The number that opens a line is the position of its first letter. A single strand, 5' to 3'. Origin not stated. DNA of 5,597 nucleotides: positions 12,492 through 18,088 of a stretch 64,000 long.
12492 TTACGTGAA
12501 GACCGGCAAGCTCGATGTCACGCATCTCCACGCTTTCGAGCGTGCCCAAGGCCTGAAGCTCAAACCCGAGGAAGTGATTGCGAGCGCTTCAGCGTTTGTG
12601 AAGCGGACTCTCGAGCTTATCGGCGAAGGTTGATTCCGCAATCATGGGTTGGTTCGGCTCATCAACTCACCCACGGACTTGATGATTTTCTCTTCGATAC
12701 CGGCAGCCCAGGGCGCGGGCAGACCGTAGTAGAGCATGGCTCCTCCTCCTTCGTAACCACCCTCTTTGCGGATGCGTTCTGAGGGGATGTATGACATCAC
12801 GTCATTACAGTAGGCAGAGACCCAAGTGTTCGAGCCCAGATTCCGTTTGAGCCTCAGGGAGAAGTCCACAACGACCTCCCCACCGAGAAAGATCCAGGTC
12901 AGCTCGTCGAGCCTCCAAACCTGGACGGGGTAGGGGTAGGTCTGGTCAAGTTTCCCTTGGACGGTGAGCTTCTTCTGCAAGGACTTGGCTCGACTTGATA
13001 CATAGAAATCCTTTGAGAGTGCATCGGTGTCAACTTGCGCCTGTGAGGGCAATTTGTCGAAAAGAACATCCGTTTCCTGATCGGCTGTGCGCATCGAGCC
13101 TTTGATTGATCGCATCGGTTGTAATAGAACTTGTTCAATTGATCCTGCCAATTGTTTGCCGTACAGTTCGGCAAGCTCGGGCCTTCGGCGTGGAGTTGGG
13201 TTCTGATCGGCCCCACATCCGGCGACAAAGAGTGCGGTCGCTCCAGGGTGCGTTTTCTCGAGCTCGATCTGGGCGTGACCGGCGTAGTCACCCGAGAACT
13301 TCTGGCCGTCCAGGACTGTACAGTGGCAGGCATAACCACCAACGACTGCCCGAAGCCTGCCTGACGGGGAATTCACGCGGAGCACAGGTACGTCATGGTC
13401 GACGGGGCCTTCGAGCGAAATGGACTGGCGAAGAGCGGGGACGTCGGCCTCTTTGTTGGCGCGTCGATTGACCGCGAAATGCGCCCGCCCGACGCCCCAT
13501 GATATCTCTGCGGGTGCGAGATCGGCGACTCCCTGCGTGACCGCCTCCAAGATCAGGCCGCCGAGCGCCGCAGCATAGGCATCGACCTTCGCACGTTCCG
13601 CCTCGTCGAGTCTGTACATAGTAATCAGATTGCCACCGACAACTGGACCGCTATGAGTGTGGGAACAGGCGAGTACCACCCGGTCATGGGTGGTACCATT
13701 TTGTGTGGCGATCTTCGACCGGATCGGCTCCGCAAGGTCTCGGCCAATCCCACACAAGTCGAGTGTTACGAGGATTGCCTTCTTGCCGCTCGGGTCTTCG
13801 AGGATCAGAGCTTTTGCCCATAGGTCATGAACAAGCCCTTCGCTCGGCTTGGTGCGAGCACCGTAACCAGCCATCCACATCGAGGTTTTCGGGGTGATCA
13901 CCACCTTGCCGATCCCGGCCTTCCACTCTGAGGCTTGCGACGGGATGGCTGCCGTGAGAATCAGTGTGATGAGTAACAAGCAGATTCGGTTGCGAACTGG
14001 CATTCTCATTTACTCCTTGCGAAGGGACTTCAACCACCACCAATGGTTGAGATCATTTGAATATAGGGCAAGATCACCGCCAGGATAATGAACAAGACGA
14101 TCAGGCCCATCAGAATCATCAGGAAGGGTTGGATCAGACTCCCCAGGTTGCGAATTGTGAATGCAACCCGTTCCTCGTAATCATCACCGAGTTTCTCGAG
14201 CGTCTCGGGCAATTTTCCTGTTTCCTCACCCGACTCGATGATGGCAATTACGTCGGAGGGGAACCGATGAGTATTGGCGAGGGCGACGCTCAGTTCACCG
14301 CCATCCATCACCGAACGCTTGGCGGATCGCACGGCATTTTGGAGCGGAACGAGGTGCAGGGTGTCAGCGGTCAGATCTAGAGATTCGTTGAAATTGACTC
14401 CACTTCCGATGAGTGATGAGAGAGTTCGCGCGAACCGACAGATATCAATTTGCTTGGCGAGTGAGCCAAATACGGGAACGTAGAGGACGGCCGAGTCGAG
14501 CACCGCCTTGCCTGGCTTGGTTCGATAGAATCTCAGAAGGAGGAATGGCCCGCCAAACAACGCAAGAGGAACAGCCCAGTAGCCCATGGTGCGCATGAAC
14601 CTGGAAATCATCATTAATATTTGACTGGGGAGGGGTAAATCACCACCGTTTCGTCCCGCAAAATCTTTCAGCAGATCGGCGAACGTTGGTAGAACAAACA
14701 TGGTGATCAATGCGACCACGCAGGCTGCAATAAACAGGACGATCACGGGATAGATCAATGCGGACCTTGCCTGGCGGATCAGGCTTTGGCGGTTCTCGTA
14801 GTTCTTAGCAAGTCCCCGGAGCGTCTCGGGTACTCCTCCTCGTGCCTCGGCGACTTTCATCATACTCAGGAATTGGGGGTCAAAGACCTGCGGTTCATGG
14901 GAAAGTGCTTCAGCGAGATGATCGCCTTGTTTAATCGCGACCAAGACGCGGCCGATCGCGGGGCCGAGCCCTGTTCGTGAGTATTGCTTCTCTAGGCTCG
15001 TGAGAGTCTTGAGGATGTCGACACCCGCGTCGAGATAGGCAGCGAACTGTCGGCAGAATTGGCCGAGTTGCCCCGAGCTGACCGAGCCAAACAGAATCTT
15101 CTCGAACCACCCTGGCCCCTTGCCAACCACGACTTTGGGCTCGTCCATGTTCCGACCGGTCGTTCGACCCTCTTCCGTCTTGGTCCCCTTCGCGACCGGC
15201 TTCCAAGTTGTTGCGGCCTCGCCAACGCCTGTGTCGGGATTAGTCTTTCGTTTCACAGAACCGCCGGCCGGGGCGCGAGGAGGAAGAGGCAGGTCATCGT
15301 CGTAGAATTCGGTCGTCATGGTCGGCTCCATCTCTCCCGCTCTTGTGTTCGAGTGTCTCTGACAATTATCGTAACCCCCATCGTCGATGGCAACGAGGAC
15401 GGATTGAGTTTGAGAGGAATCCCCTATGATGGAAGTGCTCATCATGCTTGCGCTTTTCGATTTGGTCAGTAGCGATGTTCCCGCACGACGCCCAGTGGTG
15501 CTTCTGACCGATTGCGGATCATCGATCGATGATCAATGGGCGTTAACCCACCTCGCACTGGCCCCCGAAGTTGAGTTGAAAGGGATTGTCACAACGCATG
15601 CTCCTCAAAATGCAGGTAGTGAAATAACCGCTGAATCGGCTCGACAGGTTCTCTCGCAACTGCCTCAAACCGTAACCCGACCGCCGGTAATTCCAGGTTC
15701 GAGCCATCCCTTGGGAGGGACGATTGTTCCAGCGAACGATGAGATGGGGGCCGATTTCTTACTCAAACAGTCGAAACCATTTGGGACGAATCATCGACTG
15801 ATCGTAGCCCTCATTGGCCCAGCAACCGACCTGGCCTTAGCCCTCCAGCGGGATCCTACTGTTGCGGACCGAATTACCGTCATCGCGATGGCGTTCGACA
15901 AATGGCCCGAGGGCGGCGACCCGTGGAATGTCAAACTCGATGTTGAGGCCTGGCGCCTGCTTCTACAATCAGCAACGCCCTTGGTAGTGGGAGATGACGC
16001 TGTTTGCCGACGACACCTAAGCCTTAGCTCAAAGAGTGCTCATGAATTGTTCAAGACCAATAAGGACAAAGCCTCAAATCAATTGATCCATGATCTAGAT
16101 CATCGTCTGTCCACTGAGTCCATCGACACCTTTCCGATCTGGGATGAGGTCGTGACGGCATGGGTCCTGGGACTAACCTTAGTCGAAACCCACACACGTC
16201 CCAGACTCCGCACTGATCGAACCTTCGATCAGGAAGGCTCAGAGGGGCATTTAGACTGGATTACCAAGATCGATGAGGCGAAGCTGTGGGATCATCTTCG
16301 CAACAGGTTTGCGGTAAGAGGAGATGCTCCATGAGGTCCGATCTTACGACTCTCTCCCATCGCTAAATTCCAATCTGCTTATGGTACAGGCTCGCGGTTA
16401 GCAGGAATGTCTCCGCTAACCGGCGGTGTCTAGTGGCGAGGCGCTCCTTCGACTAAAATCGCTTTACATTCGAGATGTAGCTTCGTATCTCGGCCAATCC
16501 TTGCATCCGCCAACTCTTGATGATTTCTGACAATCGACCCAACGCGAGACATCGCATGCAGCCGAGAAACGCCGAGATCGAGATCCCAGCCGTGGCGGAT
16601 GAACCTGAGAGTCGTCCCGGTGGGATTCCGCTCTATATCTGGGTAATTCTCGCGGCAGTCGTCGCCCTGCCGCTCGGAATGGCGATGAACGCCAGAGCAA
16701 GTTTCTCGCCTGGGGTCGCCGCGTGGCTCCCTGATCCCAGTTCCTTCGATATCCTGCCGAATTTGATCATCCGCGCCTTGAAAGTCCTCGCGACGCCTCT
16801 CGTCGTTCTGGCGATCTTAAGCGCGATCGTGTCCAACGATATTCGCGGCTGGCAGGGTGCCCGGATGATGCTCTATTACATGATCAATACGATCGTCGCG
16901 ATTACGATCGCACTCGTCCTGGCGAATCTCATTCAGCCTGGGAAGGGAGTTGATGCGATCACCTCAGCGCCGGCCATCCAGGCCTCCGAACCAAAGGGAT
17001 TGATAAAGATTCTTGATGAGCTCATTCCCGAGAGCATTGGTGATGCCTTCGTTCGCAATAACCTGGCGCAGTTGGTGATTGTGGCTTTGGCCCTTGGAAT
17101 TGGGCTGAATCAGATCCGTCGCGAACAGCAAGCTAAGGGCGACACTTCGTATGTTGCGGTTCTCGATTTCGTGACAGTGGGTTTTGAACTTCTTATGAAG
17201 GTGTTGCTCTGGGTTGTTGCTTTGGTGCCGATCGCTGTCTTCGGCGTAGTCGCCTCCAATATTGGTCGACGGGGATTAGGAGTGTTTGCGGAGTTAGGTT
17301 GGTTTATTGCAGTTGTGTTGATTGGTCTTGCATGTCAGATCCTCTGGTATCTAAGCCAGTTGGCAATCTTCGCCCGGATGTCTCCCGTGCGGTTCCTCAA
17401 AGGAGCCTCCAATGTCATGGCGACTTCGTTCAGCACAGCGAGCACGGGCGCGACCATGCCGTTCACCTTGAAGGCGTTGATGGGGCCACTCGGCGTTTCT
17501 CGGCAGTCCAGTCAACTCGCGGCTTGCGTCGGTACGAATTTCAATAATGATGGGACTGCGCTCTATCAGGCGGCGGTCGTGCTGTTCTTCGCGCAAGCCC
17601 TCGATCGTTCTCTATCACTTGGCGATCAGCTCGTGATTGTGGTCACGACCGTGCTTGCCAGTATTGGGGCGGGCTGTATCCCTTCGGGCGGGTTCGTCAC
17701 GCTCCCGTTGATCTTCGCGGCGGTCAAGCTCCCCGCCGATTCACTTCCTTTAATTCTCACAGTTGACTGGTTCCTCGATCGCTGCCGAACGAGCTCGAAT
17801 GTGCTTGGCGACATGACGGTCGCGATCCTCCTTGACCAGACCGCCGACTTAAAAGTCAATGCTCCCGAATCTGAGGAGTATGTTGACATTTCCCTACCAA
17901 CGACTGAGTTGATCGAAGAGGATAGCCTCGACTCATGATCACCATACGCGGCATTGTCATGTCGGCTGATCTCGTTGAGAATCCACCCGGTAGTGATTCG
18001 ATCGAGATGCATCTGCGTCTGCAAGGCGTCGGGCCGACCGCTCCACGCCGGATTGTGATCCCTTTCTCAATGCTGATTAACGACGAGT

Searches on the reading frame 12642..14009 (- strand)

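Call 92: search_protein_families(library=pfam, proteins=[window:12642-14009:-], max_evalue=0.001)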
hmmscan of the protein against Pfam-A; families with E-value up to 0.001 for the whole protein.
window:12642-14009:- (455 aa): 1 family
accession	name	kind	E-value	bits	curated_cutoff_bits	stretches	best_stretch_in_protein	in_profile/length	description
PF04734.18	Ceramidase_alk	-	2.9e-19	69.5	32.1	1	30-262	2-243/509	Neutral/alkaline non-lysosomal ceramidase, N-terminal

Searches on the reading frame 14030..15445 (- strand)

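Call 92: search_protein_families(library=pfam, proteins=[window:14030-15445:-], max_evalue=0.001)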
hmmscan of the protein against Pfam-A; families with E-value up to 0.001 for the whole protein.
window:14030-15445:- (471 aa): 1 family
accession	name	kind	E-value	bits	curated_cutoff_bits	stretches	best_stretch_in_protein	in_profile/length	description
PF00482.28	T2SSF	-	2.1e-57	192.9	25.2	2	338-460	1-125/125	Type II secretion system (T2SS), protein F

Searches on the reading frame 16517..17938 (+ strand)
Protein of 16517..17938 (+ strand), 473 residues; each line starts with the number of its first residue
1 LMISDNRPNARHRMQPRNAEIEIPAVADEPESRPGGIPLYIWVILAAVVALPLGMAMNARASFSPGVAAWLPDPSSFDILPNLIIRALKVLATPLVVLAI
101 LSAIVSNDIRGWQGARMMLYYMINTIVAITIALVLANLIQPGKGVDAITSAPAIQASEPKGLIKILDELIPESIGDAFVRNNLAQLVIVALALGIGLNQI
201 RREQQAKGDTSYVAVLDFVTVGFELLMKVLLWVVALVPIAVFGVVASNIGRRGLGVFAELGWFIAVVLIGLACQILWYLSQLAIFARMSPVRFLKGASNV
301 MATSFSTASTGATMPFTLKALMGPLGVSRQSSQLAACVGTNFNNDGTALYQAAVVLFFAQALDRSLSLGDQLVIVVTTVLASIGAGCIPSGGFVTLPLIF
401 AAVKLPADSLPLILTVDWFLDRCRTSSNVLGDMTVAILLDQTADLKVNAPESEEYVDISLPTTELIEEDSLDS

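Call 92: search_protein_families(library=pfam, proteins=[window:16517-17938:+], max_evalue=0.001)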
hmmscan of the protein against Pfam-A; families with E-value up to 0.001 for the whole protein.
window:16517-17938:+ (473 aa): 1 family
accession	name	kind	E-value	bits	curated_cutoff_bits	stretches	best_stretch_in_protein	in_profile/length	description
PF00375.23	SDF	-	7.4e-88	295.6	27.9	1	39-441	1-386/387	Sodium:dicarboxylate symporter family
